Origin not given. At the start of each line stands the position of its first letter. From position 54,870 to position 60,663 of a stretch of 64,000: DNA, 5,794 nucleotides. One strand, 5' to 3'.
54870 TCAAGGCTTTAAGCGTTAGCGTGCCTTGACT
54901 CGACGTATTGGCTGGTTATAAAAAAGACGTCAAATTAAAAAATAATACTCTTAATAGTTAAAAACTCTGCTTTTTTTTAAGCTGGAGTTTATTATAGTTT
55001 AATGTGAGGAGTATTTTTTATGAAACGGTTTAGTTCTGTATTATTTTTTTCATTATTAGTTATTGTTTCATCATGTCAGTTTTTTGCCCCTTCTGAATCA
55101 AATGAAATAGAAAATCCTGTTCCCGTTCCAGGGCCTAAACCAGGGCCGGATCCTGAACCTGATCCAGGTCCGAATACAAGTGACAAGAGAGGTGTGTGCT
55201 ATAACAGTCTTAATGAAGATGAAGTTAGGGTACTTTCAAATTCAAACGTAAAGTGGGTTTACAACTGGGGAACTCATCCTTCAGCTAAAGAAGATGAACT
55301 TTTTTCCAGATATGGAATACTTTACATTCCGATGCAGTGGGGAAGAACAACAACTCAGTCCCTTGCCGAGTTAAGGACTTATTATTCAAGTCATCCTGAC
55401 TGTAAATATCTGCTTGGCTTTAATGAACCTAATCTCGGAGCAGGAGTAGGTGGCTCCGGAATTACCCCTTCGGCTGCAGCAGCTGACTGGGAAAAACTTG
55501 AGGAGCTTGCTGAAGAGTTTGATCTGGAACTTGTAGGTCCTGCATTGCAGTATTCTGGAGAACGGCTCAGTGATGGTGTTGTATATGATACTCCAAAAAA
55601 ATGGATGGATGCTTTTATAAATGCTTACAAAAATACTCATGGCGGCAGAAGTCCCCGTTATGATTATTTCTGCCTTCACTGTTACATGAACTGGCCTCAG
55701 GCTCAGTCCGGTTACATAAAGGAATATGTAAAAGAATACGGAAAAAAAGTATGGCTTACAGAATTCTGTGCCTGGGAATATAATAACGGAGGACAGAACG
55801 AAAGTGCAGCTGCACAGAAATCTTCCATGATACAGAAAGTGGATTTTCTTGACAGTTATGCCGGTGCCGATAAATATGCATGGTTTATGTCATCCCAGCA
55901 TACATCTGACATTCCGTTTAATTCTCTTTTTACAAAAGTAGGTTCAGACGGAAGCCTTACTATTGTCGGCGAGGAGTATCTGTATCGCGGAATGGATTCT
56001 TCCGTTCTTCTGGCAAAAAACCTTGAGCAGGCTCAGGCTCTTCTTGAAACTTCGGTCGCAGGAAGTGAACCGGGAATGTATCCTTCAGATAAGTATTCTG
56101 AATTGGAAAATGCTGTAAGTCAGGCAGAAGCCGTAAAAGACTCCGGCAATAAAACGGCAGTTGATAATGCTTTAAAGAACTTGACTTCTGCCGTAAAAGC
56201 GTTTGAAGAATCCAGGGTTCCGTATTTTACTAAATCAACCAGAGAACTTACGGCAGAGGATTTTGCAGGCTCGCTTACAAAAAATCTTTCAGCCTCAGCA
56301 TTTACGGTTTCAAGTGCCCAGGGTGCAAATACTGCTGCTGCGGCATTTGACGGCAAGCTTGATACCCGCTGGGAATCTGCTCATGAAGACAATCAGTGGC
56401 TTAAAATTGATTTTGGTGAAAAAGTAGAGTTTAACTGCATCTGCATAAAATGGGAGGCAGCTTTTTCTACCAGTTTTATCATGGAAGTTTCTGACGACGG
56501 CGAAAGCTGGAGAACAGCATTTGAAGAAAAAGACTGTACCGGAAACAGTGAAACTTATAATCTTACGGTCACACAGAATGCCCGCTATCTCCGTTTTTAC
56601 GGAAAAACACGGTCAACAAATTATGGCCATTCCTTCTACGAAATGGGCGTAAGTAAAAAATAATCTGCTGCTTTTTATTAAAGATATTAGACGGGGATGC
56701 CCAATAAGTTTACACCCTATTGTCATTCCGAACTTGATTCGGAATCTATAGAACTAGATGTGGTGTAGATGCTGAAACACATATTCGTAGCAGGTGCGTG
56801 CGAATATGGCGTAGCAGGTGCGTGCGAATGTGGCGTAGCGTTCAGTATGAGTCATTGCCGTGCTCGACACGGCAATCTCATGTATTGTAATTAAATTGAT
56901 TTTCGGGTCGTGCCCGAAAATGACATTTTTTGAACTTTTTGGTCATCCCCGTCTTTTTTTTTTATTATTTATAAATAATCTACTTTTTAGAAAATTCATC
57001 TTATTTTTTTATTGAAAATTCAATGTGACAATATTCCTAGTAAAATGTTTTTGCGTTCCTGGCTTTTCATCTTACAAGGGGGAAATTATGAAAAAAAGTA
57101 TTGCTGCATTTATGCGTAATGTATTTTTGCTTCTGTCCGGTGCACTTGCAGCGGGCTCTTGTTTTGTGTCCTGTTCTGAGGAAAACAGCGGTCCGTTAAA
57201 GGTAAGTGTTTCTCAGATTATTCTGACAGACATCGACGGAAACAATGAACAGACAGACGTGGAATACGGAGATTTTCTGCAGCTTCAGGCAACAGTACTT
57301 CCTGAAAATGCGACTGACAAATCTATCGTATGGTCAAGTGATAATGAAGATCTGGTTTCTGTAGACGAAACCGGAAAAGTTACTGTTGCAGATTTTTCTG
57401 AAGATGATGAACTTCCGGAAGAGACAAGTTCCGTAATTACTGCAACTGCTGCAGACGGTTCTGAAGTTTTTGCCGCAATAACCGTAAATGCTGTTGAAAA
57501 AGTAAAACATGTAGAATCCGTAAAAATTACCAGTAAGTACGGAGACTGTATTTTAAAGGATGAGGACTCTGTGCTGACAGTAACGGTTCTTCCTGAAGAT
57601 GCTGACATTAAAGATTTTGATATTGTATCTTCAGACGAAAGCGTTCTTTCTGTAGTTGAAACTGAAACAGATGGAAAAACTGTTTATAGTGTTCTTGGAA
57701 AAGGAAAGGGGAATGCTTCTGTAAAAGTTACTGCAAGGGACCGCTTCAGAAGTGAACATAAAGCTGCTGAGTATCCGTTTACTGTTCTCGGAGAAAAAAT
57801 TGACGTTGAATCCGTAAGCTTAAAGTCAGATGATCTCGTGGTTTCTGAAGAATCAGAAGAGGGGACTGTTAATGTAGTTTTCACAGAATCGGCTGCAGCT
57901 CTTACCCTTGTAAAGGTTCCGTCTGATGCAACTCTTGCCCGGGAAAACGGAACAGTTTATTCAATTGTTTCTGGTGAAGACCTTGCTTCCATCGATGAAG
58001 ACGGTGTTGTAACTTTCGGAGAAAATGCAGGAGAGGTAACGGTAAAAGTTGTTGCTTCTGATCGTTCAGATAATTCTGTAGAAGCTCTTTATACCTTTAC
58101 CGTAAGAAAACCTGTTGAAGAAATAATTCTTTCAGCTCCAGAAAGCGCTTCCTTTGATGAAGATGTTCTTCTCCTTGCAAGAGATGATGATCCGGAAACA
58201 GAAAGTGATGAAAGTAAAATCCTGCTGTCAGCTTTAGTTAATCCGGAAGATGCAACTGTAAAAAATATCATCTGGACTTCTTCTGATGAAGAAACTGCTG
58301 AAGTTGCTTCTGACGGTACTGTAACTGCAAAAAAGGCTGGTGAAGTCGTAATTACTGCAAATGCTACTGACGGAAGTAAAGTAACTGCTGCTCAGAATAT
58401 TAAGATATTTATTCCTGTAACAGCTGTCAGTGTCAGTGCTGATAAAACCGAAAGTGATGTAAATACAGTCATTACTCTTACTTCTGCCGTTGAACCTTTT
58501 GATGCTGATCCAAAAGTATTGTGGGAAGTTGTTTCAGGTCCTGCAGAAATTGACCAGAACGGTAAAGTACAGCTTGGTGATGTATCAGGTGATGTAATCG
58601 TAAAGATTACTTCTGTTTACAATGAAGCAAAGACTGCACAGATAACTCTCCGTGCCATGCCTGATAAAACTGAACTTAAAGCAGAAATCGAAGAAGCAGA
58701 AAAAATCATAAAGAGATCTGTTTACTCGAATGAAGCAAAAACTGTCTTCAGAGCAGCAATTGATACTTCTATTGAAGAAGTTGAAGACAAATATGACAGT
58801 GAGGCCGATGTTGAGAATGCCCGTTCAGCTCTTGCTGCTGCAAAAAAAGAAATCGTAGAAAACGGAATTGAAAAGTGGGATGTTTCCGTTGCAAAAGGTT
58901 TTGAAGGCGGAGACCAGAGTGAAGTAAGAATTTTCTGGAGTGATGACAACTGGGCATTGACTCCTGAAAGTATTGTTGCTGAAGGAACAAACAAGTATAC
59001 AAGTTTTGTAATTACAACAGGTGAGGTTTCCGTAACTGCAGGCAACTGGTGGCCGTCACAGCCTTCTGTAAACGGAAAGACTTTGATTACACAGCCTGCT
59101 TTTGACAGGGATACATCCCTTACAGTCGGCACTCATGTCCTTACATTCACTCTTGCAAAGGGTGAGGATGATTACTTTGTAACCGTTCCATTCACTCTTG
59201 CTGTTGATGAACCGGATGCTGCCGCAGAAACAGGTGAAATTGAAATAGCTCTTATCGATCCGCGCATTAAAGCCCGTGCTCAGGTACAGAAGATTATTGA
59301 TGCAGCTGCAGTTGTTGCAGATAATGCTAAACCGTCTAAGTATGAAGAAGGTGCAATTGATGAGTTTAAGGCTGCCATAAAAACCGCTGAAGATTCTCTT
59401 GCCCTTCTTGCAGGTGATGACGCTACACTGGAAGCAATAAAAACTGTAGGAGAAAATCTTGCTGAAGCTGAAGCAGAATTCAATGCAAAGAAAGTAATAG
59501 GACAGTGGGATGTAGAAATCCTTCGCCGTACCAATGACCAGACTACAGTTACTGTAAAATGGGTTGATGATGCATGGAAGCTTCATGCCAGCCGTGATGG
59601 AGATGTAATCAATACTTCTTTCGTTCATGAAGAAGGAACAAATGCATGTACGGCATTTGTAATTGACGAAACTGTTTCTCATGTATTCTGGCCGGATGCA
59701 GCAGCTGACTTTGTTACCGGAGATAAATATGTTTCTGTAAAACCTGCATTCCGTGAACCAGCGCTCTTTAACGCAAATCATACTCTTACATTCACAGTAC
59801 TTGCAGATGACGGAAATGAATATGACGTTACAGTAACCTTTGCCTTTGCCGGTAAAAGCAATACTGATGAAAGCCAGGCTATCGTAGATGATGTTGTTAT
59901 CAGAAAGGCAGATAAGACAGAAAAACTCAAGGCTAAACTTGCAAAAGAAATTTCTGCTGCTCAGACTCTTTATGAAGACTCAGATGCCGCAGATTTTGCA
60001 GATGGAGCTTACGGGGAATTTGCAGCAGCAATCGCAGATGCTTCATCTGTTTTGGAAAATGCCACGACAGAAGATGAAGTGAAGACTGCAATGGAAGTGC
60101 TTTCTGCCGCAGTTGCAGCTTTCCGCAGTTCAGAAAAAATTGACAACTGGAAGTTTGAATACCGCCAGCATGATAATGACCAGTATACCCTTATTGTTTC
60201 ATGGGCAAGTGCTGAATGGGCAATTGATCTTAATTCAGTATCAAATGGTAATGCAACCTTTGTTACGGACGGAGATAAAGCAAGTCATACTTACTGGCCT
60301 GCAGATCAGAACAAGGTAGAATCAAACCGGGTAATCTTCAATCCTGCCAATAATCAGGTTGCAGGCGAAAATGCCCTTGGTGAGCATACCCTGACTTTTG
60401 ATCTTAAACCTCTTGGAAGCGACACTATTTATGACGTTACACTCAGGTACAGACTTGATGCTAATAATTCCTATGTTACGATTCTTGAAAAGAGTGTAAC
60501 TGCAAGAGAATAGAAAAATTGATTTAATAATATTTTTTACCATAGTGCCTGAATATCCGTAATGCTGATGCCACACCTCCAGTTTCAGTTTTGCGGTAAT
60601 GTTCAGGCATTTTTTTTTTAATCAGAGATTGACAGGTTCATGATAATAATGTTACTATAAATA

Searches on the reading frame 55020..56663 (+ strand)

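Call 44: search_protein_families(library=pfam, proteins=[window:55020-56663:+], max_evalue=0.001)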
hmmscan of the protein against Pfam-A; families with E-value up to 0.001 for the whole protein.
window:55020-56663:+ (547 aa): 3 families
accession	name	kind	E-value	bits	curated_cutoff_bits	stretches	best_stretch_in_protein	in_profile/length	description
PF11790.14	Glyco_hydro_cc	-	6.1e-46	157.3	21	1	58-320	1-237/237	Glycosyl hydrolase catalytic core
PF00754.31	F5_F8_type_C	-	2.4e-23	83.1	28.2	1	428-537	2-121/127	F5/8 type C domain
PF22633.2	F5_F8_type_C_2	-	1.6e-17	64.4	27.8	1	442-526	2-91/91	NedA-like, galactose-binding domain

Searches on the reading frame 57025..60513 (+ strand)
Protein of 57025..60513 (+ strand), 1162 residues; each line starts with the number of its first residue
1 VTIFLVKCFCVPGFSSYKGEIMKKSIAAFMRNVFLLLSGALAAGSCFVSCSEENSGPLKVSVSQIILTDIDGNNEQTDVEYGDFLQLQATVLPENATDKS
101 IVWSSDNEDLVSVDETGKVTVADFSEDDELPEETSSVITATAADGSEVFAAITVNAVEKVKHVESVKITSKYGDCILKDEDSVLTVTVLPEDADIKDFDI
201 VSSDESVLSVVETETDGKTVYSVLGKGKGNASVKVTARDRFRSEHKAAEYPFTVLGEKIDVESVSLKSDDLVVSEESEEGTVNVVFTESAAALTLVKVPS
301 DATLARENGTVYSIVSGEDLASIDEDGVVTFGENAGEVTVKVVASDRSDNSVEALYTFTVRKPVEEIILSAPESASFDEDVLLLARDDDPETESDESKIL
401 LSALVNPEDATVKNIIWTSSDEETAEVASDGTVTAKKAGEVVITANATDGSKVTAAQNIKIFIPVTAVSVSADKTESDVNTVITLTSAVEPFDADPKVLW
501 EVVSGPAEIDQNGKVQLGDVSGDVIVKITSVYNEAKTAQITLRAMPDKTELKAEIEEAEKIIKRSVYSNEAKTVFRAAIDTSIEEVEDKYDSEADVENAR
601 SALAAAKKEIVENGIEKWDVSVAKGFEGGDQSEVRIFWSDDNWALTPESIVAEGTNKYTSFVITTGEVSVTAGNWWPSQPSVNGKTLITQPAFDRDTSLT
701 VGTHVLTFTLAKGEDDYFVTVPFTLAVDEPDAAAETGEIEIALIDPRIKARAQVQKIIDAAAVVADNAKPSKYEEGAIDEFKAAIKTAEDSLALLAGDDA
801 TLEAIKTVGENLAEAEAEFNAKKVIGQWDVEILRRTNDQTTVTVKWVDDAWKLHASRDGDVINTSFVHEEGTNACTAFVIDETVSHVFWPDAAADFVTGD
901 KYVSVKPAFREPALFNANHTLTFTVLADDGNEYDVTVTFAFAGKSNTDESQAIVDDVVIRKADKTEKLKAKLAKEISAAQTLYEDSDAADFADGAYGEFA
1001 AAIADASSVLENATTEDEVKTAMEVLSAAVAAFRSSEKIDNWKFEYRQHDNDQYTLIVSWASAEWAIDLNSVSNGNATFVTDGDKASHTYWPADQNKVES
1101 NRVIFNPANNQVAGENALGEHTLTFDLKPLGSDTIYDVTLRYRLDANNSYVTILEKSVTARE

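Call 44: search_protein_families(library=pfam, proteins=[window:57025-60513:+], max_evalue=0.001)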
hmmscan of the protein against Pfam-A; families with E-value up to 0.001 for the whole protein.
window:57025-60513:+ (1162 aa): 1 family
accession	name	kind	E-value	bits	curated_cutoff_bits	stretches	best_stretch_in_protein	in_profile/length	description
PF02368.24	Big_2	-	2.1e-25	88.9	22.8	2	75-121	10-56/79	Bacterial Ig-like domain (group 2)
